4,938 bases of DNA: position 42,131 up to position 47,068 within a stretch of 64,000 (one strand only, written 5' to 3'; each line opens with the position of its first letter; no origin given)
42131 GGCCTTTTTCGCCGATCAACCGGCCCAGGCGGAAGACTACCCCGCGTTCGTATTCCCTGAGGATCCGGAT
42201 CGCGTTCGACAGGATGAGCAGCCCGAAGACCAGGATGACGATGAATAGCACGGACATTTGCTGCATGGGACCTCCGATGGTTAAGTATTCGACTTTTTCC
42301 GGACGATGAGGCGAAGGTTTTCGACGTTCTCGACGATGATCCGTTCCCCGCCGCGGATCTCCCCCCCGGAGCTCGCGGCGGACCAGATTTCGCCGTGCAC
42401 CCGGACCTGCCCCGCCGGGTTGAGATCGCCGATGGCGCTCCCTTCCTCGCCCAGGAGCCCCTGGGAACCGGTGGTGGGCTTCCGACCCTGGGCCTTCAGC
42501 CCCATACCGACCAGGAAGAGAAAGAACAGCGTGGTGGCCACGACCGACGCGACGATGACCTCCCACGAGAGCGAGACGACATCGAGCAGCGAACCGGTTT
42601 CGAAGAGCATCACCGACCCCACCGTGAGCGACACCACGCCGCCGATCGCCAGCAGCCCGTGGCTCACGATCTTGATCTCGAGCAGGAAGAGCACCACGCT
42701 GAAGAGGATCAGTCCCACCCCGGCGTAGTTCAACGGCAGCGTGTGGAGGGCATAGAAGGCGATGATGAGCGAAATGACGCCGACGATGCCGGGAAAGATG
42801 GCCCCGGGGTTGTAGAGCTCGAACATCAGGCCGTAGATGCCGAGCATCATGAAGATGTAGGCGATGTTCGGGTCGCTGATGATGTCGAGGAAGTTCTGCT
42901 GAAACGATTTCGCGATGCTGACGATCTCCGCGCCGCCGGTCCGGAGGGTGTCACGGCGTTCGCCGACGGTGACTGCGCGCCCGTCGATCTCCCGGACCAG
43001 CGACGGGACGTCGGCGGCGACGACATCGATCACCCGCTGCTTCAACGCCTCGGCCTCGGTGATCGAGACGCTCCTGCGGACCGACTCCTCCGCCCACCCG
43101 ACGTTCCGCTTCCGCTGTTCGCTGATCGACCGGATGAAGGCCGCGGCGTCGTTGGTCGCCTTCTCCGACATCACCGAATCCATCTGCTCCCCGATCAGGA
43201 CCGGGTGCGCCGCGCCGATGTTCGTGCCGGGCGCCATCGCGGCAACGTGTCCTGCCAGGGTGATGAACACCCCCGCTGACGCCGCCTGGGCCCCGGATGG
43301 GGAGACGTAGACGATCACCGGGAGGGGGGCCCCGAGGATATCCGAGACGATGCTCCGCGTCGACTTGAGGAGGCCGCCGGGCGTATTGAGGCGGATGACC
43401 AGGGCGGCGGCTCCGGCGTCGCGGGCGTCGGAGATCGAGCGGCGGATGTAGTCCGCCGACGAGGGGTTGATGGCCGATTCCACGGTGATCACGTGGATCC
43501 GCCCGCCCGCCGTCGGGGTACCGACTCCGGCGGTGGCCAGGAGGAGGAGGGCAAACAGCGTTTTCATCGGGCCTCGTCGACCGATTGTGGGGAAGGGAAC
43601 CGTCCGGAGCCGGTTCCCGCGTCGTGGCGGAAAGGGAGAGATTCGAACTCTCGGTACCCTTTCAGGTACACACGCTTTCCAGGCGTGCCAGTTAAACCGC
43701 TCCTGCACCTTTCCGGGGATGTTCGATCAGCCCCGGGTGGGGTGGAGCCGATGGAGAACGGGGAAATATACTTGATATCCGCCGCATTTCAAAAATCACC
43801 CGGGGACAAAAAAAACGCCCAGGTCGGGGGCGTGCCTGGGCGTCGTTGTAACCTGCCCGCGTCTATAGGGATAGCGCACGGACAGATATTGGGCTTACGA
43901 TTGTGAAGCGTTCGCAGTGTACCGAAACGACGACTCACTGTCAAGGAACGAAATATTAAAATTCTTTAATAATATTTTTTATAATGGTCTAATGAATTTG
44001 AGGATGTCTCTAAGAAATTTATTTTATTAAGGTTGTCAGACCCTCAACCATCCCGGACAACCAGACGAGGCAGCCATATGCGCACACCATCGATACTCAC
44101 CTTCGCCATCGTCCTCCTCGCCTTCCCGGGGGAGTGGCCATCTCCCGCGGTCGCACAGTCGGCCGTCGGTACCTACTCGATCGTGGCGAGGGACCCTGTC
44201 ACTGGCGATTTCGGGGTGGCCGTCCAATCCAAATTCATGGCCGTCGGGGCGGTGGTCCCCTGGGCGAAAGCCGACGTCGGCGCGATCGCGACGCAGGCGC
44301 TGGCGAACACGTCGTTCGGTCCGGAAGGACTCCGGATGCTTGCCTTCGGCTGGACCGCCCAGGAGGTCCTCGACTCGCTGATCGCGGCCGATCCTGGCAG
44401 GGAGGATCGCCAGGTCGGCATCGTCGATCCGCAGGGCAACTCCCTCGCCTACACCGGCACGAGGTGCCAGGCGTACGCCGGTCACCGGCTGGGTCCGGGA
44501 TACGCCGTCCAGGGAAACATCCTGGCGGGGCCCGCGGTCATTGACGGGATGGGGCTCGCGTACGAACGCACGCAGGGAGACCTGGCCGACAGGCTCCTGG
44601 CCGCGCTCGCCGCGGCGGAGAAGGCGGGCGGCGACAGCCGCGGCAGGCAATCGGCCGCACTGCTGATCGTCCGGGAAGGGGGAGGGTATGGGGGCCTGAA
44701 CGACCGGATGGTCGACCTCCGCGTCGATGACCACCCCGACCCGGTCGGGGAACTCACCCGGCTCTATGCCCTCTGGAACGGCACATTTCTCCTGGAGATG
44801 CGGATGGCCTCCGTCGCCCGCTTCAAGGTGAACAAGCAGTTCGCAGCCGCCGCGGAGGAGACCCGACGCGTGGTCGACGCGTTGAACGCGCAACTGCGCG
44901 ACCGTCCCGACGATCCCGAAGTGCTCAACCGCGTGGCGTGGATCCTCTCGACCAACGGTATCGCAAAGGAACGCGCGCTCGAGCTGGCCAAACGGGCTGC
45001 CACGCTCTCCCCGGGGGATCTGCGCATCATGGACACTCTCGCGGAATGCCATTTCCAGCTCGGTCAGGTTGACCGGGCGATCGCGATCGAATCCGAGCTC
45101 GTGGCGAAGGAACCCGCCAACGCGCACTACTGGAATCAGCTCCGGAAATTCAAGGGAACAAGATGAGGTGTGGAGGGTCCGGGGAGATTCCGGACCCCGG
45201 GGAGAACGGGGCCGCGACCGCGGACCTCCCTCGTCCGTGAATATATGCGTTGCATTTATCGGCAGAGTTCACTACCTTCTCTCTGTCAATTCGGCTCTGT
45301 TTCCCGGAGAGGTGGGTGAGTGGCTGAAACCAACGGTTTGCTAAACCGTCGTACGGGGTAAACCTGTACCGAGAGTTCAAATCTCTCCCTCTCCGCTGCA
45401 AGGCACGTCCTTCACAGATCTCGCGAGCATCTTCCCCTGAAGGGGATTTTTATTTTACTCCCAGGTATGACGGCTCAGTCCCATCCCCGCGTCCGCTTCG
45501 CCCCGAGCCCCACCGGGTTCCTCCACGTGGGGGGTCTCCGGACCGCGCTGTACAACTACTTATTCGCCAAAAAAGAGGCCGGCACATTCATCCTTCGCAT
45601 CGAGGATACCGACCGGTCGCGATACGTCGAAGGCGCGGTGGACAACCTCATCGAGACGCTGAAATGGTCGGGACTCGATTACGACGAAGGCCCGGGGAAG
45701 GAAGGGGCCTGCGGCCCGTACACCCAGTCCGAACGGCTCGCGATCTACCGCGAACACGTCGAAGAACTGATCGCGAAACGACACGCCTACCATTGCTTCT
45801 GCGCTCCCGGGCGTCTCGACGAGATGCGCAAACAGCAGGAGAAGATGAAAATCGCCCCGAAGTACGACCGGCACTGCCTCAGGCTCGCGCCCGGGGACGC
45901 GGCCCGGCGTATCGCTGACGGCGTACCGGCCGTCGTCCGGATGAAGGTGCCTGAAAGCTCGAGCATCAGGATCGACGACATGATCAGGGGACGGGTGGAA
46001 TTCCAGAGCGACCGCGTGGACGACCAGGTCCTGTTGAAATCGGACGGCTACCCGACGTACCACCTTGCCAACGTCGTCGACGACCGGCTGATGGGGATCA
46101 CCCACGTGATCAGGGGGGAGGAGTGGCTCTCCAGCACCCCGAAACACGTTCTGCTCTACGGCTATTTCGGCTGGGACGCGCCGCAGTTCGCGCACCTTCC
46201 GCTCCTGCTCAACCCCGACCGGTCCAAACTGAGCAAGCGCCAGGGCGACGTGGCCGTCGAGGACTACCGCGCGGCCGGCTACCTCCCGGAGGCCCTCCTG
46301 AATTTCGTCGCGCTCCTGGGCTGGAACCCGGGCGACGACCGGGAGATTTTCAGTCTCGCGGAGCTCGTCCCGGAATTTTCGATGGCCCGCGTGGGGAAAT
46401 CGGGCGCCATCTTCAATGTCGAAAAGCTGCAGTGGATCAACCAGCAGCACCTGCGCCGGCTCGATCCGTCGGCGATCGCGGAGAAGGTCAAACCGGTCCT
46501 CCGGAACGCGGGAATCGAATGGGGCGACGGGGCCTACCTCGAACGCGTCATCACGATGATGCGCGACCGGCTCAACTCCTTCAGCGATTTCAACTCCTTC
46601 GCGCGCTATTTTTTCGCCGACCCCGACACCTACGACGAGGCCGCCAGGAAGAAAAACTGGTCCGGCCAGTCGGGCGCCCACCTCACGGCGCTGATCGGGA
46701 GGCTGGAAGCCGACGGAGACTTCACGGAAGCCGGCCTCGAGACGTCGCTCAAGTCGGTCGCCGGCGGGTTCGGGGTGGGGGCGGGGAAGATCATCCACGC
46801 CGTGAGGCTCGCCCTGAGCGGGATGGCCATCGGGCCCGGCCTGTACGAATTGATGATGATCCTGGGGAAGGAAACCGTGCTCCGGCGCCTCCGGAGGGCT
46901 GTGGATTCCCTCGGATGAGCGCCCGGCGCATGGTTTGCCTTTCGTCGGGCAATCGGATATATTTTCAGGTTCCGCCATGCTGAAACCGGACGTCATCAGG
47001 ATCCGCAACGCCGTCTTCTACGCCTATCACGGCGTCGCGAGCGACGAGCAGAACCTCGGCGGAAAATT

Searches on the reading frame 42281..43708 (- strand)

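Call 41: search_protein_families(library=pfam, max_evalue=0.00001, proteins=[window:42281-43708:-])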
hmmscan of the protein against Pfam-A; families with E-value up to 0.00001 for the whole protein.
window:42281-43708:- (475 aa): 3 families
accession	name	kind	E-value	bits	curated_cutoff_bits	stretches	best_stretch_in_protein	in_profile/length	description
PF24961.1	NfeD_membrane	-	1.2e-24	87.1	26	1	281-398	1-117/119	NfeD integral membrane domain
PF25145.1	NfeD1b_N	-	2.6e-20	73.3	40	1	71-231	2-156/189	NfeD1b, N-terminal domain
PF01957.25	NfeD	-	4.1e-15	56.2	29.1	1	416-471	2-57/57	NfeD-like C-terminal, partner-binding domain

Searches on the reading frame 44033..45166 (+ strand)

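Call 41: search_protein_families(library=pfam, max_evalue=0.00001, proteins=[window:44033-45166:+])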
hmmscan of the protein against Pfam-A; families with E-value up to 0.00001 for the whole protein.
window:44033-45166:+ (377 aa): 2 families
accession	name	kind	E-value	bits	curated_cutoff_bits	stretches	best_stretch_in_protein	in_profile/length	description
PF06267.17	DUF1028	-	2.1e-77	259.8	26.2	1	47-241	1-193/193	Family of unknown function (DUF1028)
PF14559.12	TPR_19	-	6.5e-08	33.2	25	1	314-368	9-63/68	Tetratricopeptide repeat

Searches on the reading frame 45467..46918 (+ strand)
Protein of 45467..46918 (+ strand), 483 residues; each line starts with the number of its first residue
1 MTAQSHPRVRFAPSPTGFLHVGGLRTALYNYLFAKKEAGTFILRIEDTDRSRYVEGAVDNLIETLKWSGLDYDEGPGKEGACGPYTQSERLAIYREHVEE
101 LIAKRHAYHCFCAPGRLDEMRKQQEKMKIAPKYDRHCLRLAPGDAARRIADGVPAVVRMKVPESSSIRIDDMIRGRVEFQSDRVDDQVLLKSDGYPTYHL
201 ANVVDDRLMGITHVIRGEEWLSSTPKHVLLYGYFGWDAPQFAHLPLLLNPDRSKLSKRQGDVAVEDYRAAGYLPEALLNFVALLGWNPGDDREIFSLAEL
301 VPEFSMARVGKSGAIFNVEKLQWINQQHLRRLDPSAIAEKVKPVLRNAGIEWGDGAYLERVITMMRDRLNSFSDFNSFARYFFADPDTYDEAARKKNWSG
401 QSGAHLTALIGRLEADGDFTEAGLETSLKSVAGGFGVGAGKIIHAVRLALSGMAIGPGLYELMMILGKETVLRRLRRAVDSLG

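Call 41: search_protein_families(library=pfam, max_evalue=0.00001, proteins=[window:45467-46918:+])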
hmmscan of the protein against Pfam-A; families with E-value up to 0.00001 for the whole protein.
window:45467-46918:+ (483 aa): 2 families
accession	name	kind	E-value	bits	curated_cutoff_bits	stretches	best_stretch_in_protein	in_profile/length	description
PF00749.27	tRNA-synt_1c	-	1.8e-108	362.6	23.4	1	8-323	3-314/314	tRNA synthetases class I (E and Q), catalytic domain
PF19269.4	Anticodon_2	-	2.7e-32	112.5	23.6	1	337-478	2-140/141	Anticodon binding domain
